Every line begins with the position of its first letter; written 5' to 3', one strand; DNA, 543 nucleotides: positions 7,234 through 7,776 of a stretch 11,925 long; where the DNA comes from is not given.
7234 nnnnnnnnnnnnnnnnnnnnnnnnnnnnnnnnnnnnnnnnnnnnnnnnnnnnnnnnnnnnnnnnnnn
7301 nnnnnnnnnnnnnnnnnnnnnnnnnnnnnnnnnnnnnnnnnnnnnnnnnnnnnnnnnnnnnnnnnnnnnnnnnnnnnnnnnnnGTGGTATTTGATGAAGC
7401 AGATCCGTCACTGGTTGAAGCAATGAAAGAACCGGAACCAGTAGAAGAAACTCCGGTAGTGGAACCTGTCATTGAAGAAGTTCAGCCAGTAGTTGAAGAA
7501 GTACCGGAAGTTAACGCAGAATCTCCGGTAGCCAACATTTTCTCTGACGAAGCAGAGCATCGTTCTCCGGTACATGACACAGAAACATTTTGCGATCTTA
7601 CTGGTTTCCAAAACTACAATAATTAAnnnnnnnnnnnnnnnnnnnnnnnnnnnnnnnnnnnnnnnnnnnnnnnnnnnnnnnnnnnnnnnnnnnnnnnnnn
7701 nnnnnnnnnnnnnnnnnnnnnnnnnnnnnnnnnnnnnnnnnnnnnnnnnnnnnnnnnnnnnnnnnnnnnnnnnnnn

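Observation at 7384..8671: Acidic Pro/Glu/Val-rich protein followed by a zinc-finger-like T5orf172 (GIY-YIG superfamily) protein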

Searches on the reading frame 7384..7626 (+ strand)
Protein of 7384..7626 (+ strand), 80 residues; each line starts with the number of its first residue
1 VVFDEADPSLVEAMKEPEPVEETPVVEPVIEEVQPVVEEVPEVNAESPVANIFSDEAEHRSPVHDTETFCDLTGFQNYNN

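Call 5: search_protein_families(library=phrogs, proteins=[window:7384-7626:+], max_evalue=0.01)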
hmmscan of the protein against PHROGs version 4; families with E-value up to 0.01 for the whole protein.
window:7384-7626:+ (80 aa): 0 families

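Call 6: search_protein_families(library=ncbifam, proteins=[window:7384-7626:+], max_evalue=0.1)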
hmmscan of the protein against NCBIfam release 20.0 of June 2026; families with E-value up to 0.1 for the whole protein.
window:7384-7626:+ (80 aa): 0 families

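Call 7: search_protein_families(library=padloc, proteins=[window:7384-7626:+], max_evalue=0.1)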
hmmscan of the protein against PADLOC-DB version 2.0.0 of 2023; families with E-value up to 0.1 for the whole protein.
window:7384-7626:+ (80 aa): 0 families

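Call 25: find_homologous_proteins(query=window:7384-7623:+, max_evalue=0.001)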
Query window:7384-7623:+ (80 aa): 26 proteins with E <= 0.001 among 34 candidates.
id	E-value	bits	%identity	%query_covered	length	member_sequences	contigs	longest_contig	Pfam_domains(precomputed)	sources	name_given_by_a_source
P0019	4.7e-41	156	96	100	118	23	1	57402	-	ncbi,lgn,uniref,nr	ncbi:hypothetical protein GQN26_21835 [Escherichia coli]|uniref:hypothetical protein n=1 Tax=Escheri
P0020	3.1e-37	144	88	100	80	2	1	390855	-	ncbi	ncbi:TPA: hypothetical protein ACP2QS_001311 [Escherichia coli]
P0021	1.4e-35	139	88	100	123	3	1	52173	-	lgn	-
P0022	7.9e-30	121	75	100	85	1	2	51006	-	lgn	-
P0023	1.7e-29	120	74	100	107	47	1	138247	-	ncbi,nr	ncbi:hypothetical protein [Escherichia coli]|nr:hypothetical protein [Escherichia coli]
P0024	1.9e-29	119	74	100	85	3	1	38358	-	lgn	-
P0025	3.9e-29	118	74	100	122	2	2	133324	-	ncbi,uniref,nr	ncbi:hypothetical protein MMU53_15875 [Escherichia coli]|uniref:hypothetical protein n=2 Tax=Escheri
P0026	5.3e-29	118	78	100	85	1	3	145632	-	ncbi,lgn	ncbi:TPA: hypothetical protein ACWQGW_002422 [Escherichia coli]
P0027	3.4e-28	115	74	100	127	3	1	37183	-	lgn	-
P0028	8.0e-26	108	73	95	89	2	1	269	-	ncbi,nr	ncbi:hypothetical protein OFC47_26650, partial [Escherichia coli]|nr:hypothetical protein [Escherich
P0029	1.3e-25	107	72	100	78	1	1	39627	-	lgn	-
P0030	3.2e-25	106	73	95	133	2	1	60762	-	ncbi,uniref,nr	ncbi:hypothetical protein [Escherichia coli]|uniref:hypothetical protein n=1 Tax=Escherichia coli Ta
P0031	6.4e-25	105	69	100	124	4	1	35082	-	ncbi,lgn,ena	-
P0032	8.4e-25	105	69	100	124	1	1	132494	-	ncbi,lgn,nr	ncbi:hypothetical protein HH944_002804 [Escherichia coli]|nr:hypothetical protein [Escherichia coli]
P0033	3.7e-24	103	70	95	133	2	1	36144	-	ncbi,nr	ncbi:hypothetical protein [Escherichia coli]|nr:hypothetical protein [Escherichia coli]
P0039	2.0e-20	91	62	89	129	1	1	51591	PF26097.1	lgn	-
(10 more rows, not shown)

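Call 100: find_encoding_contigs(protein=P0039, flank=5000, max_places=2)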
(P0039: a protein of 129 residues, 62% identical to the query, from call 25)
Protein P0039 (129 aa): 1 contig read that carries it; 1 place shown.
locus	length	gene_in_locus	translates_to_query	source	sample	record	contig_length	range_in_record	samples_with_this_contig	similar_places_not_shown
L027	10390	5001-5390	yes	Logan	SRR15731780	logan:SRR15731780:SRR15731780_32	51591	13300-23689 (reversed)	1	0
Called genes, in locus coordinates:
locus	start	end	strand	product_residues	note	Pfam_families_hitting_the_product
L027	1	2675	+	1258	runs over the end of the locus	PF09327:Phage_Tail_Tip, PF12421:Ig_GpJ_C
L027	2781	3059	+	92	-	-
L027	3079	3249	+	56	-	-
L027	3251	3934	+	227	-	-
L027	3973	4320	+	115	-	-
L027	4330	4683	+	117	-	PF08291:Peptidase_M15_3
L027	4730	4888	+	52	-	-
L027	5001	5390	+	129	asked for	PF26097:Phage_Inh_N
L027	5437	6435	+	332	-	-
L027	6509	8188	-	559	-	PF00239:Resolvase, PF07508:Recombinase (weak), PF13408:Zn_ribbon_recom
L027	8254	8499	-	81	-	-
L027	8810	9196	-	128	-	-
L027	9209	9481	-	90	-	-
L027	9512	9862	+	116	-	-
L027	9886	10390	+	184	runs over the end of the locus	PF02613:Nitrate_red_del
